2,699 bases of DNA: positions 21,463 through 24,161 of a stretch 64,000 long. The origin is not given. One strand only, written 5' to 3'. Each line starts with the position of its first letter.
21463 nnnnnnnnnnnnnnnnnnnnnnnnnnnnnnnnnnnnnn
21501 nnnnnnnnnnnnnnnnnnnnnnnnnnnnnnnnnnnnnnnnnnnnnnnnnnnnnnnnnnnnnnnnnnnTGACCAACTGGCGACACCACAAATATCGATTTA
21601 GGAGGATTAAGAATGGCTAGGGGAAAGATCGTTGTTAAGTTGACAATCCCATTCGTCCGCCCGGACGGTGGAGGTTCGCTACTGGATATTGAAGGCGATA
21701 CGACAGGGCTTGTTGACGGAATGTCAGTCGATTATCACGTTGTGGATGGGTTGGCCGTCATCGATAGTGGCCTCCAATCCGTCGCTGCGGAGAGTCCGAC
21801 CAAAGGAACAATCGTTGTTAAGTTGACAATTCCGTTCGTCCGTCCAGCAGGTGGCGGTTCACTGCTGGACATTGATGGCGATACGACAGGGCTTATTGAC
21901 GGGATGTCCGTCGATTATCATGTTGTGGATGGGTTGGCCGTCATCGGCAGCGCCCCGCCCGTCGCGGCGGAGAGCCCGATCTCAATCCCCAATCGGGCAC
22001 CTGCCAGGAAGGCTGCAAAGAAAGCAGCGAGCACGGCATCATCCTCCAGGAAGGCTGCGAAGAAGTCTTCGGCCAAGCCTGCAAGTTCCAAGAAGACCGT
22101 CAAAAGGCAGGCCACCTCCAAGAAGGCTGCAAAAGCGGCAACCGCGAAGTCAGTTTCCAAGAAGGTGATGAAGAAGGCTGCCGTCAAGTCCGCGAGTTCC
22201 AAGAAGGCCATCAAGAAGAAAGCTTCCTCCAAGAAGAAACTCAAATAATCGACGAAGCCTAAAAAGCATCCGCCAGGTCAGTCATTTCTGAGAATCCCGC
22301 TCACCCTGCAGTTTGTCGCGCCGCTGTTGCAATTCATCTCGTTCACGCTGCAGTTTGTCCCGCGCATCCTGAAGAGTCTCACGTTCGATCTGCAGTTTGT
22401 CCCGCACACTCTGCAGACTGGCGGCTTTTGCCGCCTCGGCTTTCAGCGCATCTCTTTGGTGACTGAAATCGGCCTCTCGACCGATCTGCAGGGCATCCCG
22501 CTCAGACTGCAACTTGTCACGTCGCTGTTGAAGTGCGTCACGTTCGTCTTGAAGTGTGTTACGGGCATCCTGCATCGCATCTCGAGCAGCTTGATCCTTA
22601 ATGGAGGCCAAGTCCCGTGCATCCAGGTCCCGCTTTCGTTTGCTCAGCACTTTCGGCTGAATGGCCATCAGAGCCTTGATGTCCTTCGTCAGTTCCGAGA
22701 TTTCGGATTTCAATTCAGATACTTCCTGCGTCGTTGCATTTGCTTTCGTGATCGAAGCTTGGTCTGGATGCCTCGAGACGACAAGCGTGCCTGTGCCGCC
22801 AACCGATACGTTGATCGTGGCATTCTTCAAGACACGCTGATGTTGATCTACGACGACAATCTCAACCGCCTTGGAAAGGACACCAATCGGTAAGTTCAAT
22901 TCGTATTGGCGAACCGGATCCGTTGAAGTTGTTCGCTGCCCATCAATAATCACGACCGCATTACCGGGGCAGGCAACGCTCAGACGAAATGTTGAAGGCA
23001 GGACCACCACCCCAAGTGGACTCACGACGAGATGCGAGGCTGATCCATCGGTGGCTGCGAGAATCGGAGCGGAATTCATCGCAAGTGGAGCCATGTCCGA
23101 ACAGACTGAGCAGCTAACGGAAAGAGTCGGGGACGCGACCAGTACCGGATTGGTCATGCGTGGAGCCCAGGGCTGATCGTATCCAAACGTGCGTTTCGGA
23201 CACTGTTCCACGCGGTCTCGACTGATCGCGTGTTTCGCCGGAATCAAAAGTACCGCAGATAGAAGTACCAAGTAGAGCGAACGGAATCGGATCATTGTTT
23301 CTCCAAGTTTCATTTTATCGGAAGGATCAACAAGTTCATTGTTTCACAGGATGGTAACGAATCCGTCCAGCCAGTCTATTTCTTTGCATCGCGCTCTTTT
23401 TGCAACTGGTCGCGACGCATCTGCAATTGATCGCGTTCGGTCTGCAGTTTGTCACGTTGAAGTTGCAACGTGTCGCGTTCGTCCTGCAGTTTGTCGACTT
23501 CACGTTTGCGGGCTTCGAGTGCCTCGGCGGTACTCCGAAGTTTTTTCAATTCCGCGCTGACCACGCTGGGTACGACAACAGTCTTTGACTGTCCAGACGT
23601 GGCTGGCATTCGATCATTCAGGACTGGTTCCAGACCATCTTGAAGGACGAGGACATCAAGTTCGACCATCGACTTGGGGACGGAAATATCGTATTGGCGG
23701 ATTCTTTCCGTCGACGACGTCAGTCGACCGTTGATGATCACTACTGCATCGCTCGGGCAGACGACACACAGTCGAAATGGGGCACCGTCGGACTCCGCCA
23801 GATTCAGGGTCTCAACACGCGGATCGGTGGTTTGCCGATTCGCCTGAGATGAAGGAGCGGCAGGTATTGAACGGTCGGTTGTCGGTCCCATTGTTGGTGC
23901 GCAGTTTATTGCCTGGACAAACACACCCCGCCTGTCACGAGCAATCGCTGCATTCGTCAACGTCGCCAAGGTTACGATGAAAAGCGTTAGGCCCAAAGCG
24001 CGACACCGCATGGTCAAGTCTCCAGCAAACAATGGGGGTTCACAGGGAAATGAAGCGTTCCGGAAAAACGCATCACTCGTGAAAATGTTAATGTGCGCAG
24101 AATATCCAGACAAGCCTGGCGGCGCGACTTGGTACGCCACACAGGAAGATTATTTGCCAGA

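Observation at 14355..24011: Candidate uncharacterised envelope gene cluster built around the orphan giant secretin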

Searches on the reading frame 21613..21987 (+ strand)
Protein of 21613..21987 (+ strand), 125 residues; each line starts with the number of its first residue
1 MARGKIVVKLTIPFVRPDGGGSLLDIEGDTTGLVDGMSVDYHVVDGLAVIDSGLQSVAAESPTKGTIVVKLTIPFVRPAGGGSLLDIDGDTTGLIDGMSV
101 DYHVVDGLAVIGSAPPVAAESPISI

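Call 84: find_homologous_proteins(query=window:21613-21987:+, max_evalue=0.01)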
Query window:21613-21987:+ (125 aa): 1 proteins with E <= 0.01 among 753 candidates.
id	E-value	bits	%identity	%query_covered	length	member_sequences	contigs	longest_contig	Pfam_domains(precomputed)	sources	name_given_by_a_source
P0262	7.8e-70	251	100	100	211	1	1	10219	-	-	-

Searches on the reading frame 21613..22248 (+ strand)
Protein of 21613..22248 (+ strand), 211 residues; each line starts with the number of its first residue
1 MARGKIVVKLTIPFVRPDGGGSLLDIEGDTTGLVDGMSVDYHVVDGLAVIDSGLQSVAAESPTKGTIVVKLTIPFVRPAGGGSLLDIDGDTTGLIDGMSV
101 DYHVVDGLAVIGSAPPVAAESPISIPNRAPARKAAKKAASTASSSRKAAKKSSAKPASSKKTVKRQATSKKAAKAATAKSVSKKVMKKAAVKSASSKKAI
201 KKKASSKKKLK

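Call 4: search_protein_families(library=pfam, proteins=[window:21613-22248:+], max_evalue=0.1)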
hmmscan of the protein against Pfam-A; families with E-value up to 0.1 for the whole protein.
window:21613-22248:+ (211 aa): 0 families

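Call 5: search_protein_families(library=ncbifam, proteins=[window:21613-22248:+], max_evalue=0.1)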
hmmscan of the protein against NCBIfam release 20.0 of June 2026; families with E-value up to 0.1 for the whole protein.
window:21613-22248:+ (211 aa): 4 families
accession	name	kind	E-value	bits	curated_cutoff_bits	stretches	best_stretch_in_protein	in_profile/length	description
NF011492.0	PRK14900.1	equivalog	4.8e-08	31.3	1783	1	127-207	964-1041/1044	valine--tRNA ligase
NF010381.0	PRK13808.1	equivalog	0.0011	18.4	426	1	130-208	198-277/335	adenylate kinase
TIGR01347.1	sucB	equivalog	0.012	14.8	378.65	1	126-206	85-165/404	dihydrolipoyllysine-residue succinyltransferase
NF005846.3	PRK07764.1-6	equivalog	0.068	12.2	625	1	119-194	445-520/628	DNA polymerase III subunit gamma and tau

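Call 99: search_protein_families(library=pfam, proteins=[window:21613-22248:+], max_evalue=5)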
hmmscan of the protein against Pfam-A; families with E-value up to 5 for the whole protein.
window:21613-22248:+ (211 aa): 2 families
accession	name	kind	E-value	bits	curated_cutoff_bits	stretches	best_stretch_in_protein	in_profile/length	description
PF11000.13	DUF2840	-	0.2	11.9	25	0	71-91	73-92/148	Protein of unknown function (DUF2840)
PF22688.2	Hda_lid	-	3.7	8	27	0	70-77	55-62/65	Hda, lid domain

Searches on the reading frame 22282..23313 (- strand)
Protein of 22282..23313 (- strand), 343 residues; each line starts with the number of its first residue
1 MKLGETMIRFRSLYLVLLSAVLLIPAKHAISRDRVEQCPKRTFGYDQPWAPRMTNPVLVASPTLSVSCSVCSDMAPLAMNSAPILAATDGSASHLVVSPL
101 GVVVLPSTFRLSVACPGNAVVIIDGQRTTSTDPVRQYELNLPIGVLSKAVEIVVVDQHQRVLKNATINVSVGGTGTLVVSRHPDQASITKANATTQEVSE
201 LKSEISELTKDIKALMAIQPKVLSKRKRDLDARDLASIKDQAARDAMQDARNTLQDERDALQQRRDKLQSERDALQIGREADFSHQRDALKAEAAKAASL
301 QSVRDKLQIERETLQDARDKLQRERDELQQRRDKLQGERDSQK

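Call 4: search_protein_families(library=pfam, proteins=[window:22282-23313:-], max_evalue=0.1)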
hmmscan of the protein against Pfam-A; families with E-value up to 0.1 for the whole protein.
window:22282-23313:- (343 aa): 3 families
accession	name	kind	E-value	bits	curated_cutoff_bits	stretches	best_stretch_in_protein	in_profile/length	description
PF13851.11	GAS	-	0.0005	19.9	32.3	2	190-276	41-126/200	Growth-arrest specific micro-tubule binding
PF13600.11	DUF4140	-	0.0011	19.8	27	0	286-342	35-91/98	N-terminal domain of unknown function (DUF4140)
PF11740.13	KfrA_N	-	0.06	14.5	26.1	0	216-276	44-110/113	Plasmid replication region DNA-binding N-term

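Call 5: search_protein_families(library=ncbifam, proteins=[window:22282-23313:-], max_evalue=0.1)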
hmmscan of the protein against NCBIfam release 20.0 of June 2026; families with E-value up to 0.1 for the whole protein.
window:22282-23313:- (343 aa): 6 families
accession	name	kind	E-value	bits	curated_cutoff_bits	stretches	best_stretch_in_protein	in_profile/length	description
NF047408.1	SA0632_fam_LP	equivalog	0.00015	21.4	70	1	298-338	25-65/68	SA0632 family lipoprotein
NF045780.1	TrlF_fam_ATP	equivalog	0.0022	16.8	350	1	187-341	517-676/944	TrlF family AAA-like ATPase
TIGR02680.1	TIGR02680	hypoth_equivalog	0.0047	14.7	462.85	1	182-296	489-602/1356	TIGR02680 family protein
NF045487.1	ASRP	equivalog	0.009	14.6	300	1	189-338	242-398/593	archaea-specific SMC-related protein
TIGR02168.1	SMC_prok_B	equivalog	0.013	13.2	567.35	1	192-335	675-873/1181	chromosome segregation protein SMC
NF009344.0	PRK12705.1-1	equivalog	0.015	13.9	831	1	231-336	54-165/572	hypothetical protein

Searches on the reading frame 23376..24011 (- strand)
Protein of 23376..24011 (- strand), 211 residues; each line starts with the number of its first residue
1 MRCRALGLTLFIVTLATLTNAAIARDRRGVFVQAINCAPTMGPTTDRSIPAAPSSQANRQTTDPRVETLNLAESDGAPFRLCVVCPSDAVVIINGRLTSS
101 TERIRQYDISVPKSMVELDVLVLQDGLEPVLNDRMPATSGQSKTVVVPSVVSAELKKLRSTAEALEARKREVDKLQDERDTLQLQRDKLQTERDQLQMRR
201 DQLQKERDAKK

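Call 4: search_protein_families(library=pfam, proteins=[window:23376-24011:-], max_evalue=0.1)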
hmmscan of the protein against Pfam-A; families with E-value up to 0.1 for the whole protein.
window:23376-24011:- (211 aa): 6 families
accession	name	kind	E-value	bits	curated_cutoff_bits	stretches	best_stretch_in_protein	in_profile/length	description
PF05622.17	HOOK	-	0.0032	16.7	35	1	153-208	160-215/514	HOOK protein coiled-coil region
PF11740.13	KfrA_N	-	0.0036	18.4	26.1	1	139-206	51-112/113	Plasmid replication region DNA-binding N-term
PF14932.11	HAUS-augmin3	-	0.012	15.6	29.4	1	152-210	72-127/260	HAUS augmin-like complex subunit 3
PF13638.12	PIN_4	-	0.028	15.2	21.9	1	141-199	20-82/132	PIN domain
PF06785.16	UPF0242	-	0.034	14.6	33.5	1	154-208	81-135/194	Uncharacterised protein family (UPF0242) N-terminus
PF25641.1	Head_fiber_dimeric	-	0.06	13.6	30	0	85-100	9-24/61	Head fiber dimeric protein-like domain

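Call 5: search_protein_families(library=ncbifam, proteins=[window:23376-24011:-], max_evalue=0.1)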
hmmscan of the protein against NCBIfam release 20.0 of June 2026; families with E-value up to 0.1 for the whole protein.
window:23376-24011:- (211 aa): 7 families
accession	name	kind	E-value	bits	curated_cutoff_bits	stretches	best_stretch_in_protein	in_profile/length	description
NF047408.1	SA0632_fam_LP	equivalog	0.0031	17.1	70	1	169-206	28-65/68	SA0632 family lipoprotein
NF045487.1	ASRP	equivalog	0.0039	15.8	300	1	151-209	123-181/593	archaea-specific SMC-related protein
TIGR02894.1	DNA_bind_RsfA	subfamily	0.0095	16.1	126.45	1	148-206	83-140/161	RsfA family transcriptional regulator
NF046104.1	PptglHdxlasePcsB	equivalog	0.013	14.7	450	1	152-206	35-89/400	peptidoglycan hydrolase PcsB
TIGR02680.1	TIGR02680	hypoth_equivalog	0.015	13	462.85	1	162-210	537-586/1356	TIGR02680 family protein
TIGR04211.1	SH3_and_anchor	equivalog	0.029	14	65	1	153-206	108-161/198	TIGR04211 family SH3 domain-containing protein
NF005283.0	PRK06800.1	equivalog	0.071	12.9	192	1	148-210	33-92/228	flagellar assembly protein H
